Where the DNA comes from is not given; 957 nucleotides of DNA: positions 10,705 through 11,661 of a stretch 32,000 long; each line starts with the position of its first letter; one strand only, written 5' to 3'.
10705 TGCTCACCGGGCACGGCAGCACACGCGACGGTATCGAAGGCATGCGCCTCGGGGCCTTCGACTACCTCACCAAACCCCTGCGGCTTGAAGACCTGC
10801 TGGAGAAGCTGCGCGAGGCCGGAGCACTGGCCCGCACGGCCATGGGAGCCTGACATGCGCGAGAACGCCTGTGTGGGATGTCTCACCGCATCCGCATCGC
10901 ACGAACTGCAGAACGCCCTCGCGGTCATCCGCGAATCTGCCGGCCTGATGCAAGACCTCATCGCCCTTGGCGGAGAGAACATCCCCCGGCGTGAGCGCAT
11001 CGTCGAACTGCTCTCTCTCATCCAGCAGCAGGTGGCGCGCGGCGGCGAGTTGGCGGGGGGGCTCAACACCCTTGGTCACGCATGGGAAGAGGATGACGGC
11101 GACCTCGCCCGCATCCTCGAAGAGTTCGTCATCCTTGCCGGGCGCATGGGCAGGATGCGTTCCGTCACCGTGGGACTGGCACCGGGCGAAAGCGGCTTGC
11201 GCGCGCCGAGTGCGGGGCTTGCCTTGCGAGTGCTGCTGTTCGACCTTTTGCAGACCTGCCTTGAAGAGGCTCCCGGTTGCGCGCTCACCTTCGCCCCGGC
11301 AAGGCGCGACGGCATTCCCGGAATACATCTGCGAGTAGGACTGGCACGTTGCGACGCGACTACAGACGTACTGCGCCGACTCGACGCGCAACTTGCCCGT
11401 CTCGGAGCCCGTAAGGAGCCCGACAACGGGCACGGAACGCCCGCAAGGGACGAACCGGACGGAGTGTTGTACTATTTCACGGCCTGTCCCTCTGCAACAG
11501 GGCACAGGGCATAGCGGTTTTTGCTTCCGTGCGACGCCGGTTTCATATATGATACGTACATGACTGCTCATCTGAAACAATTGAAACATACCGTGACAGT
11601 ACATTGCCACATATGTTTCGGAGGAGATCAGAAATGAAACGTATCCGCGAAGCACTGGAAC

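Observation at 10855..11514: Stand-alone kinase-like protein that keeps the phospho-accepting His but lacks ATP-binding boxes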

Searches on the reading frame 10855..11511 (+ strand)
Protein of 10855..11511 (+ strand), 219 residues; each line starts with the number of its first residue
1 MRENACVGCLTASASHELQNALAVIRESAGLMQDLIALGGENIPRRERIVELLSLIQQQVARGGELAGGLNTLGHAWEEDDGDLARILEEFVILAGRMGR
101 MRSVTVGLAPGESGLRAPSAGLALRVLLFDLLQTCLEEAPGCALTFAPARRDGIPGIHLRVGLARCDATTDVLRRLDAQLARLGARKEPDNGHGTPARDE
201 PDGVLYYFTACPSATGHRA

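Call 3: search_protein_families(library=pfam, proteins=[window:10855-11511:+], max_evalue=1)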
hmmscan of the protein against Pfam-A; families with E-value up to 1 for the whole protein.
window:10855-11511:+ (219 aa): 1 family
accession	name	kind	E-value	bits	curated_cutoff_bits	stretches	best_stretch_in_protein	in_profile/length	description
PF00512.31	HisKA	-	0.00014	22.2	26.9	1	10-66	5-53/66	His Kinase A (phospho-acceptor) domain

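Call 4: search_protein_families(library=ncbifam, proteins=[window:10855-11511:+], max_evalue=10)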
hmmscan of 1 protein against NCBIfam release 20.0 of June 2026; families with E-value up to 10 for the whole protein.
window:10855-11511:+ (219 aa): 0 families

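Call 5: find_homologous_proteins(query=window:10855-11511:+, max_evalue=0.001)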
Query window:10855-11511:+ (219 aa): 23 proteins with E <= 0.001 among 3964 candidates.
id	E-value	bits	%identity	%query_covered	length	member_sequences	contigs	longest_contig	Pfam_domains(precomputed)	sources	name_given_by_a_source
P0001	3.8e-137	473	100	100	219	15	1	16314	-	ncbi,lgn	-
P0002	1.1e-70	256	59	96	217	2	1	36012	PF00512.32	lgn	-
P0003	1.2e-60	223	59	84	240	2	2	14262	-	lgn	-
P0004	5.0e-56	208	54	96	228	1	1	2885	-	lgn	-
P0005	9.0e-53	197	59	81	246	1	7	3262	-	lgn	-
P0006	1.4e-50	190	50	96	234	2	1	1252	-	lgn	-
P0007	1.9e-49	186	60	71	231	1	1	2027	-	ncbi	-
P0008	7.7e-49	184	50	96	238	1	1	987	-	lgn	-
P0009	4.0e-39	153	53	72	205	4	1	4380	-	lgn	-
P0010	1.3e-36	144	47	96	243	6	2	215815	-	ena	-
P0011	7.9e-36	142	46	96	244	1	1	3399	-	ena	-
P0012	2.0e-35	140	45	96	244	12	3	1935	-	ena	-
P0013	1.5e-34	138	53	70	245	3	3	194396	-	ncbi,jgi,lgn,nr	ncbi:MAG TPA: sensor histidine kinase [Nitratidesulfovibrio sp.]|jgi:hypothetical protein|nr:sensor 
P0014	3.3e-34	137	43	96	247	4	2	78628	-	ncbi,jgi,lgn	-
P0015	9.7e-34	135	44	96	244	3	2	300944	-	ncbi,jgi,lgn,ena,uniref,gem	ncbi:sensor histidine kinase [Nitratidesulfovibrio sp.]|uniref:sensor histidine kinase n=1 Tax=Nitra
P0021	7.5e-32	129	41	96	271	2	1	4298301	-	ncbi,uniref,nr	ncbi:sensor histidine kinase [Nitratidesulfovibrio liaohensis]|uniref:Sensor histidine kinase n=1 Ta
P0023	1.8e-17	82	37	68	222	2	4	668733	PF00512.32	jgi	jgi:C4-dicarboxylate-specific signal transduction histidine kinase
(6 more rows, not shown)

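Call 8: search_solved_structures(query=A1, max_evalue=10, show_alignments=3)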
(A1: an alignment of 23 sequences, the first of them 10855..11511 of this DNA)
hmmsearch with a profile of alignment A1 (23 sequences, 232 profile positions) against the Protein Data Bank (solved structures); distinct sequences matched with E-value up to 10: 19.
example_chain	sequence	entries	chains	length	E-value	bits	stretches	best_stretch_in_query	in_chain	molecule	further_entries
9jfj_A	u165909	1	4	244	3.3e-07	33.4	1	17-194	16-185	Sensor histidine kinase ZraS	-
5idj_A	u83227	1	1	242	1.4e-06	31.4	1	20-185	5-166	Histidine kinase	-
4gcz_A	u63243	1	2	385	3.3e-06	30.1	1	16-159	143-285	Blue-light photoreceptor, Sensor protein fixL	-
8a3u_A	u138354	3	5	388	3.7e-06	29.9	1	17-159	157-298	Putative Sensory box protein,Sensor protein FixL | Putative Sensory box protein,Putative Sensory box protein,Sensor protein FixL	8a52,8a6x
8a7f_A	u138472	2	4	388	3.8e-06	29.9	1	17-159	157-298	Putative Sensory box protein,Sensor protein FixL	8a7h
3a0r_A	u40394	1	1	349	0.00031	23.6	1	13-181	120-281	Sensor protein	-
8u4x_A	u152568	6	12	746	0.011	18.6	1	18-149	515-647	histidine kinase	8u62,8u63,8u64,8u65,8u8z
5idm_A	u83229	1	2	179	0.029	17.2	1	100-186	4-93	Cell cycle histidine kinase CckA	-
4o47_A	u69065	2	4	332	0.047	16.5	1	130-219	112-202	Uncharacterized protein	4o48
8vc9_A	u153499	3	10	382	0.19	14.5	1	14-131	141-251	Leptospira virulence regulator B (LvrB) | histidine kinase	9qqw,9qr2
3d36_A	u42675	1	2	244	0.26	14.1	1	21-44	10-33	Sporulation kinase B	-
3tkj_A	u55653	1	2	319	0.27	14.1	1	129-219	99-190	L-asparaginase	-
3a0t_A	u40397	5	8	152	0.3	13.9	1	103-182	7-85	Sensor protein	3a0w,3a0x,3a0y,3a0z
4o0e_A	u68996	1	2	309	0.44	13.3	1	129-219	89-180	Isoaspartyl peptidase/L-asparaginase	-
4o0f_A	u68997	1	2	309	0.45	13.3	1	129-219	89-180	Isoaspartyl peptidase/L-asparaginase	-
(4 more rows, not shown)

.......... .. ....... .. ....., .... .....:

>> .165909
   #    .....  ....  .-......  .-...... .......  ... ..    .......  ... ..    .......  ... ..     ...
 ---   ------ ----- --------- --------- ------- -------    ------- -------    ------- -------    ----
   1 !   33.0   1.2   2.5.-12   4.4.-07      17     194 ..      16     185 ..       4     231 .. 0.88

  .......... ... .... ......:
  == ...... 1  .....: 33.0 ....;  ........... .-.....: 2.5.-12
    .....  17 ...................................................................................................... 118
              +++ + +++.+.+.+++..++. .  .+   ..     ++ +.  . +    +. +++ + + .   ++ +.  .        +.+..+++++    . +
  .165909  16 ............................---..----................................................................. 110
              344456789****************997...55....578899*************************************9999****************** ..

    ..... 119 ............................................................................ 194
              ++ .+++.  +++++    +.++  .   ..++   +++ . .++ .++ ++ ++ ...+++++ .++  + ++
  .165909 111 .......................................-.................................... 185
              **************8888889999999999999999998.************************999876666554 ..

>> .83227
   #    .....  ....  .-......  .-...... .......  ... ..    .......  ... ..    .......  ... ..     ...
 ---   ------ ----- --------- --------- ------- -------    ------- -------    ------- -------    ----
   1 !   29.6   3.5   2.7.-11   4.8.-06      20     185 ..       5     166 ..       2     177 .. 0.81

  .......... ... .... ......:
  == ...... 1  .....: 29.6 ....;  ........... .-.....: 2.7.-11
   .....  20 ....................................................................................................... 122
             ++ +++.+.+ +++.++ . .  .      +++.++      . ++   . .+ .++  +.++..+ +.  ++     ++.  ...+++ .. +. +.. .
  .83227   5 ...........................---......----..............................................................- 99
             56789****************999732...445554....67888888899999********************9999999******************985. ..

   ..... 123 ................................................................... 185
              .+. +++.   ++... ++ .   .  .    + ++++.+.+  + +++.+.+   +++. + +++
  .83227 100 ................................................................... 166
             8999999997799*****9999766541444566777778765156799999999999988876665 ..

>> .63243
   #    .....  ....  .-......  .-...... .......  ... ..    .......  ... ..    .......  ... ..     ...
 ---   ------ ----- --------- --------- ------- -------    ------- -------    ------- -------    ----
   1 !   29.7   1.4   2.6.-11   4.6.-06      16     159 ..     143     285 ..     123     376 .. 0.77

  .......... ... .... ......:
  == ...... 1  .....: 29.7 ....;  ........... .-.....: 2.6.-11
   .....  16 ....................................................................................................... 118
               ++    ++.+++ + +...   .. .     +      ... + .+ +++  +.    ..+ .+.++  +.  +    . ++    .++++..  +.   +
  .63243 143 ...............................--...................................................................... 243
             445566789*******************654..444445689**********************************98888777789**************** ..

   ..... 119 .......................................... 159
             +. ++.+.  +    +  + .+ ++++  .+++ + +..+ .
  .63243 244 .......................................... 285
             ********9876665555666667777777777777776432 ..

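Call 9: list_cluster_members(proteins=[window:10855-11511:+])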
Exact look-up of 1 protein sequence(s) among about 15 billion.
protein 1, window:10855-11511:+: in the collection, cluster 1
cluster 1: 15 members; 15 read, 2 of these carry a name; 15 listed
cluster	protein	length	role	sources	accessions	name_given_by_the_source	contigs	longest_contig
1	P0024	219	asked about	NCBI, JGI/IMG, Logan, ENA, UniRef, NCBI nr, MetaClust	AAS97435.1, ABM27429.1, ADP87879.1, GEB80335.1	sensor histidine kinase [Nitratidesulfovibrio vulgaris] | signal transduction histidine kinase | Histidine kinase A domain protein n=2 Tax=Nitratidesulfovibrio vulgaris TaxID=881 ...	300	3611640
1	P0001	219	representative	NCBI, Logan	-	-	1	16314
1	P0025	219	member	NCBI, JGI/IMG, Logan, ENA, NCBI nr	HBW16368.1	MAG TPA: hypothetical protein DEF41_09605 [Desulfovibrio sp.] | hypothetical protein [Desulfovibrio sp.]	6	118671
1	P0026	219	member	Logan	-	-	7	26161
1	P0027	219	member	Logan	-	-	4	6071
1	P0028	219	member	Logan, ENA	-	-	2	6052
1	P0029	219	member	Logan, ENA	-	-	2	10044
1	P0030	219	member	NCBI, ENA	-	-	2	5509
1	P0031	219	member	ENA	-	-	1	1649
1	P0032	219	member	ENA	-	-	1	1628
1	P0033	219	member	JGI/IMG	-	-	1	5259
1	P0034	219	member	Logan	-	-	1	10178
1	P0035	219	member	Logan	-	-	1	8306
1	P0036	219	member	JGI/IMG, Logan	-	-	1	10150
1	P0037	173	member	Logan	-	-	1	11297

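Call 15: find_encoding_contigs(protein=P0021, flank=8000, max_places=2)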
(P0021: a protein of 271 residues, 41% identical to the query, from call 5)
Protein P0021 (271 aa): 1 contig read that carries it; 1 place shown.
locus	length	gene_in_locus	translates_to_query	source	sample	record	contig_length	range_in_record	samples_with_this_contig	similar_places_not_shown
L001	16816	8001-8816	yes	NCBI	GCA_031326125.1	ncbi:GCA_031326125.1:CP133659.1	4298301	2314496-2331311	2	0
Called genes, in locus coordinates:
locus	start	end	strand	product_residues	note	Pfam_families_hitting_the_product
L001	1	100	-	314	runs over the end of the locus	PF06574:FAD_syn, PF01687:Flavokinase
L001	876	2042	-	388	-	PF00158:Sigma54_activat, PF14532:Sigma54_activ_2, PF07728:AAA_5 (weak), PF25601:AAA_lid_14, PF02954:HTH_8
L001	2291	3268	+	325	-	PF01925:TauE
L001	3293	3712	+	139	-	-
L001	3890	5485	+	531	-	PF00989:PAS, PF08448:PAS_4, PF13426:PAS_9, PF00158:Sigma54_activat, PF14532:Sigma54_activ_2, PF07728:AAA_5, PF25601:AAA_lid_14, PF02954:HTH_8, +3 more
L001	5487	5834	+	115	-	PF02579:Nitro_FeMo-Co (weak)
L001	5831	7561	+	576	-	PF02743:dCache_1, PF00512:HisKA, PF02518:HATPase_c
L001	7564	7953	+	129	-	PF00072:Response_reg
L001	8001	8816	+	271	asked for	-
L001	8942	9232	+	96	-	-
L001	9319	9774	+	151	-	PF00072:Response_reg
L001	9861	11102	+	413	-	PF00072:Response_reg, PF00512:HisKA (weak), PF02518:HATPase_c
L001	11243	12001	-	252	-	PF11769:DUF3313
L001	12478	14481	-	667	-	PF16177:ACAS_N, PF00501:AMP-binding, PF13193:AMP-binding_C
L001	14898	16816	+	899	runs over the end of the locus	PF02629:CoA_binding (weak), PF13380:CoA_binding_2, PF13607:Succ_CoA_lig, PF13549:ATP-grasp_5, PF00583:Acetyltransf_1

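Call 16: find_encoding_contigs(protein=P0023, flank=8000, max_places=3)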
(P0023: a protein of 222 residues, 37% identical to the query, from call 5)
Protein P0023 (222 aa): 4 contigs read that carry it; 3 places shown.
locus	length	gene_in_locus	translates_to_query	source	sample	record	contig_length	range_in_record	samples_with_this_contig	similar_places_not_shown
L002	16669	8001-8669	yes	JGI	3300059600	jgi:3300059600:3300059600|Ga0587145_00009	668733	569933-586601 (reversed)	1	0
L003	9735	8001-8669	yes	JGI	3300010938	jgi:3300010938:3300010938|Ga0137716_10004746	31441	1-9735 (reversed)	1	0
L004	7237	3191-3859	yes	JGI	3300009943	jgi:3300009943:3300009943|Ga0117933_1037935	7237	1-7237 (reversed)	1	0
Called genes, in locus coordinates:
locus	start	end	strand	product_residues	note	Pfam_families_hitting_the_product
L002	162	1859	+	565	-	PF01297:ZnuA, PF00005:ABC_tran, PF13304:AAA_21 (faint)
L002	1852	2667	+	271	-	PF00950:ABC-3, PF01032:FecCD (weak)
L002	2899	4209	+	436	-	PF06790:UPF0259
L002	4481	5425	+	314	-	PF01925:TauE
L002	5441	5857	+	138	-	-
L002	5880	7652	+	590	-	PF02743:dCache_1, PF00512:HisKA (weak), PF02518:HATPase_c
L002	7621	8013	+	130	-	PF00072:Response_reg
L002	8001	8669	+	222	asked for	PF00512:HisKA (weak)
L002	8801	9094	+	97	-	-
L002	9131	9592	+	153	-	PF00072:Response_reg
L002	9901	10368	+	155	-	PF00072:Response_reg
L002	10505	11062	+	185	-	PF00571:CBS (weak)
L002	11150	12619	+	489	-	PF00939:Na_sulph_symp, PF03600:CitMHS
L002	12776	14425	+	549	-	PF02743:dCache_1, PF00512:HisKA (weak), PF02518:HATPase_c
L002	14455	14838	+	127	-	PF00072:Response_reg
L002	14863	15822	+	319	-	PF00512:HisKA, PF02518:HATPase_c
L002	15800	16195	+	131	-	PF00072:Response_reg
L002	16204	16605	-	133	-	-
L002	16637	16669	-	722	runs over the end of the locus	PF01326:PPDK_N, PF00391:PEP-utilizers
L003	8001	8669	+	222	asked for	PF00512:HisKA (weak)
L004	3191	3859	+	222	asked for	PF00512:HisKA (weak)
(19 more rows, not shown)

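Call 17: find_encoding_contigs(protein=P0002, flank=8000, max_places=2)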
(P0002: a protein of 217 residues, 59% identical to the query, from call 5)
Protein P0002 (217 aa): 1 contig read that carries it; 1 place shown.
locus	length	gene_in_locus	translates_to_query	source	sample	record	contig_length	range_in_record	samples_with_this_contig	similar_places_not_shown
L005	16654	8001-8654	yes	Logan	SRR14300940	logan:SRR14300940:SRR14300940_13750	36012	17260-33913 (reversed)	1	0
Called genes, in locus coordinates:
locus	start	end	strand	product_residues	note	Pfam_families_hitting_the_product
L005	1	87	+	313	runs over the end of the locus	PF00924:MS_channel_2nd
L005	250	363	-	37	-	-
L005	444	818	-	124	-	-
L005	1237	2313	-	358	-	PF00158:Sigma54_activat, PF14532:Sigma54_activ_2, PF07728:AAA_5 (faint), PF25601:AAA_lid_14, PF02954:HTH_8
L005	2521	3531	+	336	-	PF01925:TauE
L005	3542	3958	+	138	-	-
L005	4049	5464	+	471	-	PF00989:PAS (weak), PF08448:PAS_4, PF13426:PAS_9, PF00158:Sigma54_activat, PF14532:Sigma54_activ_2, PF07728:AAA_5 (weak), PF25601:AAA_lid_14, PF02954:HTH_8, +1 more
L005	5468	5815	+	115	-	PF02579:Nitro_FeMo-Co (weak)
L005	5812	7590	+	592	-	PF02743:dCache_1, PF00512:HisKA, PF02518:HATPase_c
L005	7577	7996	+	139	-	PF00072:Response_reg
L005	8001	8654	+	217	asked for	PF00512:HisKA (faint)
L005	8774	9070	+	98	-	-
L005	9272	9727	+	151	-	PF00072:Response_reg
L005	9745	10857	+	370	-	PF00072:Response_reg, PF00512:HisKA, PF02518:HATPase_c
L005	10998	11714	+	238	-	PF04474:DUF554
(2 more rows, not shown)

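Call 18: predict_structure(alignment_id=A1)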
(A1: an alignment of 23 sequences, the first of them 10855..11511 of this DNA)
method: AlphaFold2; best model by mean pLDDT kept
length: 219 residues; sequences in the alignment: 23
mean_pLDDT: 84.7   pTM: 0.67
mean pLDDT of the five models: 84.7, 84.5, 82.6, 82.3, 80.2
residues with pLDDT >= 90: 118; 70-90: 74; 50-70: 16; < 50: 11
segments of 3 or more residues with pLDDT < 50: 194-199, 217-219
pLDDT, mean of each block of 10 residues (from residue 1): 68 87 93 93 92 93 85 71 90 87 90 87 88 92 94 93 84 93 90 45 85 60
secondary structure, 60 per line:
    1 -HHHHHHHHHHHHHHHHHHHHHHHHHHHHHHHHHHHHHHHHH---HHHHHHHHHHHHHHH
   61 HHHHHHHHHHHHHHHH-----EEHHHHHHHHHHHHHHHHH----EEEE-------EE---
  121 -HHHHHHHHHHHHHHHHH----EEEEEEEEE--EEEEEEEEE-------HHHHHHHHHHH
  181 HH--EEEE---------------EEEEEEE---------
elements in order: H2-42 H46-76 H84-100 E105-108 H122-138 E143-151 E154-162 H170-182 E185-188 E204-210

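Call 20: fold_search(model_id=the predicted structure, library=pdb)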
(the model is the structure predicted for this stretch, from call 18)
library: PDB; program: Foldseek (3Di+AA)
matches with E <= 10: 506; with E <= 0.001: 124
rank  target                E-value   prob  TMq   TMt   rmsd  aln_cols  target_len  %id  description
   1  7n0e_B                3.1e-07  1.00  0.34  0.36  10.0       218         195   15  Co-complex of the histidine kinase region of RetS and the dimerization and histidine phosphotransfer domain of GacS (released 2022-03-09)
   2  8a6x_B                7.0e-07  1.00  0.33  0.22  16.0       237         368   15  Crystal structure of a chimeric LOV-Histidine kinase SB2F1 (asymmetrical variant, trigonal form with long c axis) (released 2024-01-10)
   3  8a7f_B                9.3e-07  1.00  0.33  0.21  15.9       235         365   18  Crystal structure of a chimeric LOV-Histidine kinase SB2F1-I66R mutant (asymmetrical variant, trigonal form with long  (released 2024-01-10)
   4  7ltq_B                1.2e-06  1.00  0.37  0.33  15.6       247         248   16  Crystal Structure of a histidine kinase from Burkholderia ambifaria MC40-6 (released 2021-03-17)
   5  8a7h_A                1.2e-06  1.00  0.32  0.20  15.8       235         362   19  Crystal structure of a chimeric LOV-Histidine kinase SB2F1-I66R mutant (light state; asymmetrical variant, trigonal fo (released 2024-01-10)
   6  4gcz_A                1.3e-06  1.00  0.45  0.31   8.8       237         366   15  Structure of a blue-light photoreceptor (released 2013-06-19)
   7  8a3u                  2.0e-06  1.00  0.32  0.21  16.2       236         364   17  Crystal structure of a chimeric LOV-Histidine kinase SB2F1 (symmetrical variant, trigonal form with short c-axis) (released 2023-12-20)
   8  9eut_A                2.4e-06  1.00  0.36  0.14  11.0       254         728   14  Cryo-EM structure of the full-length Pseudomonas aeruginosa bacteriophytochrome in its Pr state (released 2024-09-04)
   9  8a52_A                2.4e-06  1.00  0.32  0.20  16.0       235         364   17  Crystal structure of a chimeric LOV-Histidine kinase SB2F1 (asymmetrical variant, trigonal form with long c-axis) (released 2023-12-27)
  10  7ltq_A                2.7e-06  1.00  0.34  0.29  16.0       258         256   16  Crystal Structure of a histidine kinase from Burkholderia ambifaria MC40-6 (released 2021-03-17)
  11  4jav_A                2.8e-06  1.00  0.38  0.34  11.7       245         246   15  Structural basis of a rationally rewired protein-protein interface (HK853wt and RR468mutant V13P, L14I, I17M and N21V) (released 2013-09-04)
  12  4biz_E                3.0e-06  1.00  0.37  0.36  12.0       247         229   12  Crystal structure of CpxAHDC (orthorhombic form 2) (released 2014-04-23)
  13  9jfj_A                4.2e-06  1.00  0.38  0.36  11.2       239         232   14  Crystal structure of the cytoplasmic domain of ZraS in ADP-bound form (released 2025-03-26)
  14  4biz_D                4.5e-06  1.00  0.35  0.35  14.6       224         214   14  Crystal structure of CpxAHDC (orthorhombic form 2) (released 2014-04-23)
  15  4gcz_B                4.7e-06  1.00  0.40  0.26  11.1       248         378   17  Structure of a blue-light photoreceptor (released 2013-06-19)
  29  4q20_B                1.4e-05  1.00  0.36  0.35  12.0       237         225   13  Crystal structure of a C-terminal part of tyrosine kinase (DivL) from Caulobacter crescentus CB15 at 2.50 A resolution (released 2014-04-23)
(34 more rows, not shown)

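Call 34: search_protein_representatives(alignment_id=A1)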
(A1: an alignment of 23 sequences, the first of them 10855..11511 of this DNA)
Query: 23 sequences, 232 profile positions. Proteins with E-value up to 0.001 (for the whole library): 5554; up to 1e-10: 1836; up to 1e-30: 168. The best 150 are listed.
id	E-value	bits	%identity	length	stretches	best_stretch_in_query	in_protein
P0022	2.3e-101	354.6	-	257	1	1-232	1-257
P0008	1.2e-89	316.2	-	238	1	6-228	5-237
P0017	1.0e-75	270.7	-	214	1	19-230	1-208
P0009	1.3e-72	260.5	-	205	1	19-231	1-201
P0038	5.3e-55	202.9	-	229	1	11-226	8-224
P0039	2.2e-42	161.6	-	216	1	19-179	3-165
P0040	4.0e-42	160.8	-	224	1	16-216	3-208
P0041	4.6e-42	160.6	-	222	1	17-214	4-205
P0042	5.2e-42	160.4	-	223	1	15-191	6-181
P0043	5.9e-42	160.2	-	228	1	20-169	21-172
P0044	1.1e-41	159.4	-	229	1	17-183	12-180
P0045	2.1e-41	158.4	-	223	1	21-194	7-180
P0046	2.1e-41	158.4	-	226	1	14-216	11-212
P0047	2.2e-41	158.4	-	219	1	21-188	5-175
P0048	8.4e-41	156.4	-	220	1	19-204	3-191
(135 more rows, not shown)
